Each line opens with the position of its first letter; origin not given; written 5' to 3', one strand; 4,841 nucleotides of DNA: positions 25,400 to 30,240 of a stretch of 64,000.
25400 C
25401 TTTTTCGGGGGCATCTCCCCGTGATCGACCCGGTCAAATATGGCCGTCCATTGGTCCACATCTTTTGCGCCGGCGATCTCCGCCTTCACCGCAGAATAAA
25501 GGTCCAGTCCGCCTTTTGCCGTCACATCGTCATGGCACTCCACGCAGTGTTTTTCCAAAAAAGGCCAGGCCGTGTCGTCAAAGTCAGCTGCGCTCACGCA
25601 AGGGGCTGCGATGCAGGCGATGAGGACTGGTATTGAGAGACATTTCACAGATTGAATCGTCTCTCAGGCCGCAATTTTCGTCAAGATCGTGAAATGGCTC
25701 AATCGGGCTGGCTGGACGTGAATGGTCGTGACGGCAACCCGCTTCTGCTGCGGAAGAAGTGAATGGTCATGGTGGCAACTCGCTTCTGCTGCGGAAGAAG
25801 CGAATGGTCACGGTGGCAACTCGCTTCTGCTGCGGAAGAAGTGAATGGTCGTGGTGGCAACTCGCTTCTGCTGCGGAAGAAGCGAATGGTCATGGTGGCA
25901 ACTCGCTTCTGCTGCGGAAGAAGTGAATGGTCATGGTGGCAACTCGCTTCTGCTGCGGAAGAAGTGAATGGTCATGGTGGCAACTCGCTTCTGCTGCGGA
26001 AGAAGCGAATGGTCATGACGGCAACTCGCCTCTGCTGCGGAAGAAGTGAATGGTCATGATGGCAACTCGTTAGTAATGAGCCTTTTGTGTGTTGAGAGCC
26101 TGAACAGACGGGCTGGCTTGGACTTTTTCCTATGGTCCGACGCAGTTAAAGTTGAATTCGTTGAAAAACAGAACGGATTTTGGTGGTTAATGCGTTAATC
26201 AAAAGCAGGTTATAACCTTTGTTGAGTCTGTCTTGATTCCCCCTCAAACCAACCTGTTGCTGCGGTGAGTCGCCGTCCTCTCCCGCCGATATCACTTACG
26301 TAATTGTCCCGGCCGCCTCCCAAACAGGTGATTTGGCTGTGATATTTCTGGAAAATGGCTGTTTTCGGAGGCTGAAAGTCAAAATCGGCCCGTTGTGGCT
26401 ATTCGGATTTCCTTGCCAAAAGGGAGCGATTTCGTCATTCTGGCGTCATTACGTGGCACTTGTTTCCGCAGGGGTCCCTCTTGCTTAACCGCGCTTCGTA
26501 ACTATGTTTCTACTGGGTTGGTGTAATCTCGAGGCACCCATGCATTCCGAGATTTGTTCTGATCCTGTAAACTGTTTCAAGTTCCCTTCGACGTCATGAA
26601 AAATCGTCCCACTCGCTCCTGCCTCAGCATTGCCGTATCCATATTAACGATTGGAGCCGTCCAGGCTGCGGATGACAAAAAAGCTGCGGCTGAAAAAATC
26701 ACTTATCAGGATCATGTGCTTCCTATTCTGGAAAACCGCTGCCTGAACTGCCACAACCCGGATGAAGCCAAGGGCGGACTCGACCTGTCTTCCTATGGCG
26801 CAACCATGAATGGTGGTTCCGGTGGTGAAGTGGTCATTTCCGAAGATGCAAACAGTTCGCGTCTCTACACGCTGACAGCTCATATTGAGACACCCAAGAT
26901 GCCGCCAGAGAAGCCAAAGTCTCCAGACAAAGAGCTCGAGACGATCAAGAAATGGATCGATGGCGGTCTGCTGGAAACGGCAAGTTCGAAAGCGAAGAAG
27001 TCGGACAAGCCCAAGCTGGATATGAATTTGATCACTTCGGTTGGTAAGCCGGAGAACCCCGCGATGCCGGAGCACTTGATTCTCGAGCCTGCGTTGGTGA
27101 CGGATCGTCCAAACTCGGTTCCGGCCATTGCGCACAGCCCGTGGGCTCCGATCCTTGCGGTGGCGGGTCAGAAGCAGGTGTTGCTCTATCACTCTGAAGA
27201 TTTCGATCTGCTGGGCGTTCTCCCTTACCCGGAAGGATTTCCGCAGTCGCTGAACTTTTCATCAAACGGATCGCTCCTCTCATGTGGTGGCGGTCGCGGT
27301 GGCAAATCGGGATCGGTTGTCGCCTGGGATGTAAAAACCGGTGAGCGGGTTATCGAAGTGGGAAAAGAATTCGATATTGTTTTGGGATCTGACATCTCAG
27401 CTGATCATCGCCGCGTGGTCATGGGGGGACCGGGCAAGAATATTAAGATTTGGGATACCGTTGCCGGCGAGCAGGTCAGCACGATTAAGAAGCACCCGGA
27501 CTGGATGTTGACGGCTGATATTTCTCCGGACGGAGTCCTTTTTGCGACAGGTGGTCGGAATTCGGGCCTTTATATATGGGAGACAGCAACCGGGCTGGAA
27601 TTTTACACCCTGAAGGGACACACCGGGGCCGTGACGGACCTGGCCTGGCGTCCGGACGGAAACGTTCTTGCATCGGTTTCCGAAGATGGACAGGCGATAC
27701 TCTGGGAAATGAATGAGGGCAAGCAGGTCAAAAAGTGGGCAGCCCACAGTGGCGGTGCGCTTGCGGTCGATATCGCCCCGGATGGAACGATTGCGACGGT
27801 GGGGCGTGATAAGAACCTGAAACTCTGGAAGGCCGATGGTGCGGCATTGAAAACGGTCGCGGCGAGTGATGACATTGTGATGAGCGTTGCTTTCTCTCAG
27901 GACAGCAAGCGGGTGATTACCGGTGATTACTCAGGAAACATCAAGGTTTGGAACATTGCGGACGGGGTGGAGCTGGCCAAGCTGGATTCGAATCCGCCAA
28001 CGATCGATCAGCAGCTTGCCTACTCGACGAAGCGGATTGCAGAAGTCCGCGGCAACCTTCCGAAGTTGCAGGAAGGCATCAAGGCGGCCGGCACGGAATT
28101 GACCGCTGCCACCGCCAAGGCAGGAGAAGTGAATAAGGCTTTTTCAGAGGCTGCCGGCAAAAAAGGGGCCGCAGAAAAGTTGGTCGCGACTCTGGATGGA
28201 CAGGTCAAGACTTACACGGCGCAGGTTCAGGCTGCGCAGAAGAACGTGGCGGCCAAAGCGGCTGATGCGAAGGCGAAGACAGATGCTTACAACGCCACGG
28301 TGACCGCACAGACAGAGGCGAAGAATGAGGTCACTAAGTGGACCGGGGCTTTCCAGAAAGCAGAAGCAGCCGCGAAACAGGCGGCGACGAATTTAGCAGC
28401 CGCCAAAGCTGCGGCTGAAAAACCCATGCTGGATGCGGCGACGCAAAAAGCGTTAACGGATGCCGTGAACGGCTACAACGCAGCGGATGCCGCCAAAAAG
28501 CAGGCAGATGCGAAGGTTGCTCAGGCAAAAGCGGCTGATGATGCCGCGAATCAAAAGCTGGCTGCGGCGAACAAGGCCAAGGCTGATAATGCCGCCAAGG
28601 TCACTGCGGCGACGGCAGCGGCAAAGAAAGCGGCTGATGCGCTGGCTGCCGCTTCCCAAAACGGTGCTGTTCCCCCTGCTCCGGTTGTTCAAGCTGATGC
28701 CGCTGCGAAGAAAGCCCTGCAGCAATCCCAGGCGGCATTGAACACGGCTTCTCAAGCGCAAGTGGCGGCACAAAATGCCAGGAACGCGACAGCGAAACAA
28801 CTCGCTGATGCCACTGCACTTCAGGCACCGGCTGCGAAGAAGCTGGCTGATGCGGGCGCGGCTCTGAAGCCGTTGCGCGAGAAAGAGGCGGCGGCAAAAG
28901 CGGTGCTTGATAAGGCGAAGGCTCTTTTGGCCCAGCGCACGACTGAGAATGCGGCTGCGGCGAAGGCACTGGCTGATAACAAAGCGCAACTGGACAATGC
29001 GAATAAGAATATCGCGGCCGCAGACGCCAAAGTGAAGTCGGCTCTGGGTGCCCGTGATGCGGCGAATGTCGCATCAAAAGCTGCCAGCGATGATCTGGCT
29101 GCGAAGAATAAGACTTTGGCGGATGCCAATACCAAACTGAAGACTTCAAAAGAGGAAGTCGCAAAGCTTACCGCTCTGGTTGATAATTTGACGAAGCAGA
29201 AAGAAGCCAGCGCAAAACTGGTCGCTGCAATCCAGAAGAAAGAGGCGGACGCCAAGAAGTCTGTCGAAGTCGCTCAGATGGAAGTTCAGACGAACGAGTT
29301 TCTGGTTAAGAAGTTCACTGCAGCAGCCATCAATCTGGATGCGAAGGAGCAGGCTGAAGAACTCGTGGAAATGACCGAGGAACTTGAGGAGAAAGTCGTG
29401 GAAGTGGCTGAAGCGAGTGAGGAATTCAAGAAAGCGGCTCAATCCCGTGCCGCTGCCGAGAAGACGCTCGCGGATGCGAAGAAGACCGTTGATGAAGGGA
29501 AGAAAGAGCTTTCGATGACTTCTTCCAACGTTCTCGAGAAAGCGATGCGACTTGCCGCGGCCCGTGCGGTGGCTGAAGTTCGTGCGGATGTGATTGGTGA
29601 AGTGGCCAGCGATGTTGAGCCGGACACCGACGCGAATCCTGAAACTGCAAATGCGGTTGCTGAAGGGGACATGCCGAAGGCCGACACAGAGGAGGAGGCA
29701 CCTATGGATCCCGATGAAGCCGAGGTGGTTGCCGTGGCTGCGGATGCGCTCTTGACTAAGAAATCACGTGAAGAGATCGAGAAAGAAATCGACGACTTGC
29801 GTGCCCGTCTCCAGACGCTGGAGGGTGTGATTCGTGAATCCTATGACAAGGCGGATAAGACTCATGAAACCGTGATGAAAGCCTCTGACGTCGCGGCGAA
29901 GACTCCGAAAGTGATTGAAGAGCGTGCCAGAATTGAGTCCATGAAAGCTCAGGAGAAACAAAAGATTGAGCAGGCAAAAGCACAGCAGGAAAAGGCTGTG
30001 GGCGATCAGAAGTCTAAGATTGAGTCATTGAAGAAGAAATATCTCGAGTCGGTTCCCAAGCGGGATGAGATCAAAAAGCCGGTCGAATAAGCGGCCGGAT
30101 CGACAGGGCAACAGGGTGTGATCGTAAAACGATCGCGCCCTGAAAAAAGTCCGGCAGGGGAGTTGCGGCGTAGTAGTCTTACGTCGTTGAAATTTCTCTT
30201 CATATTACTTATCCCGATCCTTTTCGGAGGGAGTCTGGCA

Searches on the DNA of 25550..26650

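Call 50: search_rna_families(source=window, start=25550, end=26650, threshold=evalue, max_evalue=5)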
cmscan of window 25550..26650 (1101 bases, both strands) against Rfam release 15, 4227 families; matches with E-value up to 5: 9.
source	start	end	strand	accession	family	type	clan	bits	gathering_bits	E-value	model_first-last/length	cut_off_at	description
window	25750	25834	+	RF04248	MIR7486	Gene; miRNA;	-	27.2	67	0.028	1-87/87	no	MIR7486 microRNA precursor family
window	25861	25927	-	RF00366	mir-BHRF1-2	Gene; miRNA;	-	20.8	87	0.76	1-65/65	no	mir-BHRF1-2 microRNA precursor family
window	25779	25845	-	RF00366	mir-BHRF1-2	Gene; miRNA;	-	20.7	87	0.82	1-65/65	no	mir-BHRF1-2 microRNA precursor family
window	25943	26009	-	RF00366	mir-BHRF1-2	Gene; miRNA;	-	20.1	87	1.2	1-65/65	no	mir-BHRF1-2 microRNA precursor family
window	25776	25848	+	RF00366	mir-BHRF1-2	Gene; miRNA;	-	19.3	87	1.9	1-65/65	no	mir-BHRF1-2 microRNA precursor family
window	25858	25930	+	RF00366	mir-BHRF1-2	Gene; miRNA;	-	19.3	87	1.9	1-65/65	no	mir-BHRF1-2 microRNA precursor family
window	25864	25966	+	RF03516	MIR5229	Gene; miRNA;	-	18.2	80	1.3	1-87/87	no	MIR5229 microRNA precursor family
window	25775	25850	-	RF03685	MIR9677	Gene; miRNA;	-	17.3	90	4.4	1-87/87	no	MIR9677 microRNA precursor family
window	25917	25977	+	RF01768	flavi_FSE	Cis-reg; frameshift_element;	-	14.4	43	2.2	1-62/62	no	ribosomal frameshift site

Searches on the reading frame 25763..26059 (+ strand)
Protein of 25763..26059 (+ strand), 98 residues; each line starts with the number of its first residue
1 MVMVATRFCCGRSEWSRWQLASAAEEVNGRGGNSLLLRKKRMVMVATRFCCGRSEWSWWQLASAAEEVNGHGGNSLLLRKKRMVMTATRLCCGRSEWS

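Call 81: search_protein_families(library=pfam, proteins=[window:25763-26059:+], max_evalue=1)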
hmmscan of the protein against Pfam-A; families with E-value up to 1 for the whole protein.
window:25763-26059:+ (98 aa): 3 families
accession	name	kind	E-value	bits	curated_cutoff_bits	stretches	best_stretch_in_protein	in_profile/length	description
PF06001.18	RING_CBP-p300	-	0.00057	20.5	25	0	2-13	1-12/40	CREB-binding protein/p300, atypical RING domain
PF21638.2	SDA1_C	-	0.029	15.2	27.5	0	79-89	10-20/46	SDA1, C-terminal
PF13560.12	HTH_31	-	0.73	10.6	27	0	44-59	19-34/64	Helix-turn-helix domain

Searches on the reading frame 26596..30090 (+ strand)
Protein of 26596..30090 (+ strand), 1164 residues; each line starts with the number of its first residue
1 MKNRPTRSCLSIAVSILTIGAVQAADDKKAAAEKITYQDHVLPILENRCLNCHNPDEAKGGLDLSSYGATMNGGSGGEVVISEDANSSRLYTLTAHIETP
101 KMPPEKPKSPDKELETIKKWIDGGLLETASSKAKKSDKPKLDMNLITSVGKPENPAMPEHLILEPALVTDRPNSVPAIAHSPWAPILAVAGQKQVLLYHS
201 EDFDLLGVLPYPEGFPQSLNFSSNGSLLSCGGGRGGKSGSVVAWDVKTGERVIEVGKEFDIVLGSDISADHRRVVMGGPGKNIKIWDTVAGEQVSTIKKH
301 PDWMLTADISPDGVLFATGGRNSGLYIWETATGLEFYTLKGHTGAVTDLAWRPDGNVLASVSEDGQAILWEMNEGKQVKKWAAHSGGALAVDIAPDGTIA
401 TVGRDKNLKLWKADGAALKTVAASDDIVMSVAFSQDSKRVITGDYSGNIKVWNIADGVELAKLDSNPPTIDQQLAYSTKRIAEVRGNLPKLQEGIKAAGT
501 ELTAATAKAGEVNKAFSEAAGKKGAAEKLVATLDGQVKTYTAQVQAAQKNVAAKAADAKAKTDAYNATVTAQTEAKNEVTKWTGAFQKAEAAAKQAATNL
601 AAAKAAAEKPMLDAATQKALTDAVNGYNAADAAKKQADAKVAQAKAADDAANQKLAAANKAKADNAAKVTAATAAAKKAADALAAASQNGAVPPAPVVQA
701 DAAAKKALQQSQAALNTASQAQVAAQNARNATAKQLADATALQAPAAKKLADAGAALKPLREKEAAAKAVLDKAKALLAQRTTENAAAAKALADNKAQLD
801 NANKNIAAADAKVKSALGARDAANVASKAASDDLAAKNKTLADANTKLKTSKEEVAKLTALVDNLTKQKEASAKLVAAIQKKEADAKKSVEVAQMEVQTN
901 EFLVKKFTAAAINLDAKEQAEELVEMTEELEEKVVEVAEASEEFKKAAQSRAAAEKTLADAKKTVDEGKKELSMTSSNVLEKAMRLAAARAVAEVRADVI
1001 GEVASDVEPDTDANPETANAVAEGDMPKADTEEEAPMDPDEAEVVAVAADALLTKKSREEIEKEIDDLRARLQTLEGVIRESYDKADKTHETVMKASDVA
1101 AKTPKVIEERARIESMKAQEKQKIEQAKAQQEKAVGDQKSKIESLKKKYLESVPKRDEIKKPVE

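Call 10: search_protein_families(library=pfam, proteins=[window:26596-30090:+])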
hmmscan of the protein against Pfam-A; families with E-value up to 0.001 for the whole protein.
window:26596-30090:+ (1164 aa): 34 families (the best 25 are shown)
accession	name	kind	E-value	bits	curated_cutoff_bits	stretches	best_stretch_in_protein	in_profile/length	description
PF25174.1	Beta-prop_THOC3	-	1.9e-34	119.4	305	1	273-469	61-257/272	THOC3 beta-propeller domain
PF25173.1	Beta-prop_WDR3_1st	-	2.1e-32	112.7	154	1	239-412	9-183/184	WDR3 first beta-propeller domain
PF00400.38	WD40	-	1.2e-31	108.2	27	2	337-370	5-38/39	WD domain, G-beta repeat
PF24807.1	WD40_CDC20-Fz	-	3e-26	92.8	200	2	186-385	22-222/292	CDC20/Fizzy WD40 domain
PF23414.1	Beta-prop_EML_2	-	1.8e-25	90.3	90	2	236-381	17-162/266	Echinoderm microtubule-associated protein second beta-propeller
PF24817.1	WD40_WDHD1_1st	-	4.2e-25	89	109.9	2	270-383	55-168/291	WDHD1 first WD40 domain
PF25175.1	Beta-prop_WDR5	-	1.5e-23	83.9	250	2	309-545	18-263/296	WDR5 beta-propeller domain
PF24814.1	WD40_Prp19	-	4e-21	75.8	320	1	267-461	14-213/281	Prp19 WD40 domain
PF25172.1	Beta-prop_WDR3_2nd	-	9.3e-20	71.5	140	2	262-374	178-290/293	WDR3 second beta-propeller domain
PF25047.1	Beta-prop_TEP1_2nd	-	4.1e-19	69.2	89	1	296-433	85-225/255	TEP-1 second beta-propeller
PF24805.1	EIF3I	-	3.3e-17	63.1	200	3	338-437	5-105/324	EIF3I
PF23409.1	Beta-prop_EML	-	4.2e-15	56.4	88.2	2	218-374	68-229/267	Echinoderm microtubule-associated protein first beta-propeller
PF25391.1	WD40_Gbeta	-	9.1e-15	54.9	150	1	270-459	66-260/340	G protein beta WD-40 repeat protein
PF24105.1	Beta-prop_CAF1B_HIR1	-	2.7e-14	53.4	80.5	1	270-415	32-203/383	CAF1B/HIR1 beta-propeller domain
PF24782.2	WD40_MABP1-WDR62_2nd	-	1.2e-13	51.2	290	2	266-371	232-340/341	MABP1/WDR62 second WD40 domain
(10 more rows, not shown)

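Call 59: find_homologous_proteins(query=window:26596-30090:+, max_evalue=1e-100)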
Query window:26596-30090:+ (1164 aa): 3366 proteins with E <= 1e-100 among 8000 candidates; the best 120 are listed.
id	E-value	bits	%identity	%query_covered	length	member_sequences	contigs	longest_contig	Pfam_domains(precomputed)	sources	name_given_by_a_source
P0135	0.0e+0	1706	74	97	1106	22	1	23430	PF25168.2,PF24105.2,PF24805.2,PF24817.2,PF23393.3,PF24797.2,PF20426.5,PF25460.2,PF00400.39,PF23414.2,PF25178.1,PF25174.2,PF24814.2,PF23381.2,PF07635.17,PF25173.2,PF23383.2,PF25171.2,PF12894.14,PF25175.2,PF24796.2,PF24780.2,PF23409.2,PF25172.2,PF24782.3,PF25391.2,PF24807.2,PF25047.1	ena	-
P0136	0.0e+0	1216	56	99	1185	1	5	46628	PF25168.2,PF24105.2,PF24805.2,PF23342.2,PF24817.2,PF23393.3,PF23389.2,PF24797.2,PF20426.5,PF25460.2,PF00400.39,PF23414.2,PF25178.1,PF23410.5,PF25174.2,PF24814.2,PF23381.2,PF07635.17,PF25173.2,PF23383.2,PF25171.2,PF12894.14,PF25175.2,PF24796.2,PF24780.2,PF23409.2,PF25172.2,PF24782.3,PF25391.2,PF23869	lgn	-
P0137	0.0e+0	1171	66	53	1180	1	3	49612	PF25168.2,PF24105.2,PF24805.2,PF24017.3,PF24817.2,PF23393.3,PF23389.2,PF20426.5,PF25460.2,PF00400.39,PF23414.2,PF25178.1,PF23410.5,PF25174.2,PF24814.2,PF23381.2,PF07635.17,PF25173.2,PF23383.2,PF25171.2,PF12894.14,PF25175.2,PF24796.2,PF24780.2,PF23409.2,PF25172.2,PF24782.3,PF25391.2,PF23869.2,PF24807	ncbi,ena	-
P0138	0.0e+0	1153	73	64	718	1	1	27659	PF25168.2,PF24105.2,PF24805.2,PF25048.2,PF24817.2,PF23393.3,PF23389.2,PF24797.2,PF20426.5,PF25460.2,PF00400.39,PF23414.2,PF25178.1,PF25174.2,PF24814.2,PF23381.2,PF07635.17,PF25173.2,PF23383.2,PF25171.2,PF12894.14,PF25175.2,PF24796.2,PF24780.2,PF23409.2,PF25172.2,PF24782.3,PF25391.2,PF08662.18,PF2386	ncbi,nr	ncbi:MAG: hypothetical protein HKN23_15540, partial [Verrucomicrobiales bacterium]|nr:hypothetical p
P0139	0.0e+0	1146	55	97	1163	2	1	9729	PF25168.2,PF24105.2,PF24805.2,PF25048.2,PF24017.3,PF24817.2,PF23393.3,PF23389.2,PF24797.2,PF20426.5,PF25460.2,PF00400.39,PF23414.2,PF25178.1,PF23410.5,PF23775.2,PF25174.2,PF24814.2,PF23381.2,PF07635.17,PF25173.2,PF23383.2,PF25171.2,PF12894.14,PF25175.2,PF24796.2,PF24780.2,PF23409.2,PF25172.2,PF24782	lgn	-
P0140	0.0e+0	1137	54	97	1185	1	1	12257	PF25168.2,PF24105.2,PF24805.2,PF24017.3,PF23342.2,PF24817.2,PF23393.3,PF24797.2,PF20426.5,PF00400.39,PF23414.2,PF25178.1,PF23410.5,PF23775.2,PF25174.2,PF24814.2,PF23381.2,PF07635.17,PF25173.2,PF25171.2,PF12894.14,PF25175.2,PF24796.2,PF24780.2,PF23409.2,PF25172.2,PF24782.3,PF25391.2,PF24807.2,PF25047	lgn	-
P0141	0.0e+0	1131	52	98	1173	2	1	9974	PF25168.2,PF24105.2,PF24805.2,PF23342.2,PF24817.2,PF23393.3,PF20426.5,PF25460.2,PF00400.39,PF23414.2,PF25178.1,PF25174.2,PF24814.2,PF23381.2,PF07635.17,PF25173.2,PF23383.2,PF25171.2,PF12894.14,PF25175.2,PF24796.2,PF24780.2,PF23409.2,PF25172.2,PF24782.3,PF25391.2,PF24807.2,PF25047.1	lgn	-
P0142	0.0e+0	1131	53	99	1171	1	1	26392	PF25168.2,PF24105.2,PF24805.2,PF23342.2,PF24817.2,PF23393.3,PF23389.2,PF20426.5,PF25460.2,PF00400.39,PF23414.2,PF25178.1,PF23410.5,PF23775.2,PF25174.2,PF24814.2,PF23381.2,PF07635.17,PF25173.2,PF23383.2,PF25171.2,PF12894.14,PF25175.2,PF24796.2,PF24780.2,PF23409.2,PF23761.2,PF25172.2,PF24782.3,PF25391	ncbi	-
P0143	0.0e+0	1125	65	55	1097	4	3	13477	PF25168.2,PF24105.2,PF24805.2,PF24017.3,PF23342.2,PF24817.2,PF23393.3,PF24797.2,PF20426.5,PF25460.2,PF00400.39,PF23414.2,PF25178.1,PF23410.5,PF25174.2,PF24814.2,PF23381.2,PF07635.17,PF25173.2,PF25171.2,PF12894.14,PF25175.2,PF24796.2,PF24780.2,PF23409.2,PF25172.2,PF24782.3,PF25391.2,PF24807.2,PF25047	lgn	-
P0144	0.0e+0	1121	52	99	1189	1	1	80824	PF25168.2,PF24105.2,PF24805.2,PF24817.2,PF23393.3,PF20426.5,PF00400.39,PF23414.2,PF25178.1,PF23410.5,PF25174.2,PF24814.2,PF23381.2,PF07635.17,PF25173.2,PF25171.2,PF12894.14,PF25175.2,PF24796.2,PF24780.2,PF23409.2,PF25172.2,PF24782.3,PF25391.2,PF24807.2,PF25047.1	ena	-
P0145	0.0e+0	1116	52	97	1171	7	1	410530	PF25168.2,PF24105.2,PF24805.2,PF24017.3,PF23342.2,PF23411.2,PF13570.14,PF24817.2,PF23393.3,PF23389.2,PF24797.2,PF20426.5,PF25460.2,PF00400.39,PF23414.2,PF25178.1,PF23410.5,PF25174.2,PF24814.2,PF23381.2,PF07635.17,PF25173.2,PF23383.2,PF25171.2,PF12894.14,PF25175.2,PF24796.2,PF24780.2,PF23409.2,PF2376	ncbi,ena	-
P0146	0.0e+0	1094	51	97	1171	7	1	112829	PF25168.2,PF24105.2,PF24805.2,PF24817.2,PF23393.3,PF23389.2,PF24797.2,PF20426.5,PF25460.2,PF00400.39,PF23414.2,PF25178.1,PF23410.5,PF25174.2,PF24814.2,PF23381.2,PF07635.17,PF25173.2,PF23383.2,PF25171.2,PF12894.14,PF25175.2,PF24796.2,PF24780.2,PF23409.2,PF23761.2,PF25172.2,PF24782.3,PF25391.2,PF23869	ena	-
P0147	0.0e+0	1093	51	97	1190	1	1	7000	PF25168.2,PF24105.2,PF24805.2,PF24017.3,PF24817.2,PF23393.3,PF23389.2,PF24797.2,PF20426.5,PF25460.2,PF00400.39,PF23414.2,PF25178.1,PF23410.5,PF25174.2,PF24814.2,PF23381.2,PF07635.17,PF25173.2,PF23383.2,PF25171.2,PF12894.14,PF25175.2,PF24796.2,PF24780.2,PF23409.2,PF25172.2,PF24782.3,PF25391.2,PF24807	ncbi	-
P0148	0.0e+0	1088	51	99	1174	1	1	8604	PF25168.2,PF24105.2,PF24805.2,PF24017.3,PF23342.2,PF24817.2,PF23393.3,PF23389.2,PF24797.2,PF20426.5,PF25460.2,PF00400.39,PF23414.2,PF25178.1,PF23410.5,PF25174.2,PF24814.2,PF23381.2,PF07635.17,PF25173.2,PF23383.2,PF25171.2,PF12894.14,PF25175.2,PF24796.2,PF24780.2,PF23409.2,PF23761.2,PF25172.2,PF24782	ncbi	ncbi:MAG: c-type cytochrome domain-containing protein [Verrucomicrobiota bacterium]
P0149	0.0e+0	1085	51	99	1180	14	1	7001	PF25168.2,PF24105.2,PF24805.2,PF24017.3,PF24817.2,PF23393.3,PF23389.2,PF24797.2,PF20426.5,PF25460.2,PF00400.39,PF23414.2,PF25178.1,PF23410.5,PF25174.2,PF24814.2,PF23381.2,PF07635.17,PF25173.2,PF23383.2,PF25171.2,PF12894.14,PF25175.2,PF24796.2,PF24780.2,PF23409.2,PF23761.2,PF25172.2,PF24782.3,PF25391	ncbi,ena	-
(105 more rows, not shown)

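Call 60: find_encoding_contigs(protein=P0135, flank=10000, max_places=6)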
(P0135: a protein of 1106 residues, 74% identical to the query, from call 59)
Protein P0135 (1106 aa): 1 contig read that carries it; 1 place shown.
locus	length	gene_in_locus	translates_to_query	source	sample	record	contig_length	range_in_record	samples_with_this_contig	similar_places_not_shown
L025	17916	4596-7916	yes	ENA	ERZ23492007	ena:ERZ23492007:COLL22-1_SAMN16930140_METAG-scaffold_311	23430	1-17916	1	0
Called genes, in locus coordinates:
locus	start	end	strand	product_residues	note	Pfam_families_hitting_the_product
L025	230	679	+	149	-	-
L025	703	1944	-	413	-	PF07586:HXXSHH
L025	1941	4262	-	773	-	PF07635:PSCyt1 (faint), PF07626:PSD3, PF07637:PSD5, PF07631:PSD4, PF07627:PSCyt3, PF07624:PSD2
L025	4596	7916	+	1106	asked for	PF07635:PSCyt1, PF24807:WD40_CDC20-Fz, PF25391:WD40_Gbeta, PF23381:Beta-prop_IFT122_1st, PF23414:Beta-prop_EML_2, PF24105:Beta-prop_CAF1B_HIR1, PF24782:WD40_MABP1-WDR62_2nd, PF24814:WD40_Prp19, +25 more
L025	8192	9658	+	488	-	PF01839:FG-GAP (faint), PF13517:FG-GAP_3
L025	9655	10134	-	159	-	PF06892:Phage_CP76 (weak)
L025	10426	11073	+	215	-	PF05496:RuvB_N (weak), PF00004:AAA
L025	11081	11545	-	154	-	-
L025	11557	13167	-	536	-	PF00884:Sulfatase, PF01663:Phosphodiest (faint), PF16347:SGSH_C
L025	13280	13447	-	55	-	-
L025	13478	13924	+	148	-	-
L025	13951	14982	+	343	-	PF02517:Rce1-like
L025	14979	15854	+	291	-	PF00586:AIRS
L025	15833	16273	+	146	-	PF02367:TsaE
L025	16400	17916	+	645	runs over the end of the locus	PF07583:PSCyt2, PF07587:PSD1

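Call 72: find_encoding_contigs(protein=P0136, flank=10000, max_places=5)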
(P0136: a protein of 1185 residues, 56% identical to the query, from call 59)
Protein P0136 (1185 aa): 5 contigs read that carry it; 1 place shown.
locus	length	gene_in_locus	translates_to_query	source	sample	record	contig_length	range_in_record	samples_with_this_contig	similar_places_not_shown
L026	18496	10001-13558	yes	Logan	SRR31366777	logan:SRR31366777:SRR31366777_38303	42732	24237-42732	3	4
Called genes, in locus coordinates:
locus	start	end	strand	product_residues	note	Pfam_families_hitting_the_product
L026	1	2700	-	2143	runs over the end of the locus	-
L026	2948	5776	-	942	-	PF07635:PSCyt1, PF07583:PSCyt2, PF07587:PSD1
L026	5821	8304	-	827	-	PF04151:PPC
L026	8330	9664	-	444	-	PF07394:DUF1501, PF07586:HXXSHH (weak)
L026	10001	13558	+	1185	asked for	PF07635:PSCyt1, PF24807:WD40_CDC20-Fz, PF25175:Beta-prop_WDR5, PF23409:Beta-prop_EML, PF25168:Beta-prop_WDR36-Utp21_2nd, PF23381:Beta-prop_IFT122_1st, PF23414:Beta-prop_EML_2, PF24105:Beta-prop_CAF1B_HIR1, +32 more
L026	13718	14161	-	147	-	-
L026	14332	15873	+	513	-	PF00004:AAA, PF17862:AAA_lid_3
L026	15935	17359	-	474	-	PF00884:Sulfatase, PF01663:Phosphodiest, PF16347:SGSH_C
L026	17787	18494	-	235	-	?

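Call 73: find_encoding_contigs(protein=P0138, flank=10000, max_places=5)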
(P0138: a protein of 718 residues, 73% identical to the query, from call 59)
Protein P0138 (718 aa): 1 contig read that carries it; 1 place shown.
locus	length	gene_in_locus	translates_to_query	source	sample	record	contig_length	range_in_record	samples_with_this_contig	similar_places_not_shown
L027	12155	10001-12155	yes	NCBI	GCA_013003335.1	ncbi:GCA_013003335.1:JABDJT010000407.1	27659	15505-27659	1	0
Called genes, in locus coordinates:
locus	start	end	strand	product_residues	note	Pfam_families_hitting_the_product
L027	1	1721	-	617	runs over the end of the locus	PF13230:GATase_4 (weak), PF13522:GATase_6, PF13537:GATase_7, PF01380:SIS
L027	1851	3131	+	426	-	PF00483:NTP_transferase, PF24894:Hexapep_GlmU, PF25247:LbH_GLGC, PF25084:LbH_EIF2B (weak)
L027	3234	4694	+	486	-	PF07394:DUF1501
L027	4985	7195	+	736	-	PF08308:PEGA, PF13620:CarboxypepD_reg (faint), PF08308:PEGA, PF03781:FGE-sulfatase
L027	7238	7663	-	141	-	PF06094:GGACT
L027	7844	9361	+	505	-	PF04715:, PF00425:Chorismate_bind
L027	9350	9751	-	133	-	-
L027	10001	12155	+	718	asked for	PF07635:PSCyt1, PF25173:Beta-prop_WDR3_1st, PF24807:WD40_CDC20-Fz, PF25391:WD40_Gbeta, PF23409:Beta-prop_EML, PF25174:Beta-prop_THOC3, PF23414:Beta-prop_EML_2, PF25168:Beta-prop_WDR36-Utp21_2nd, +37 more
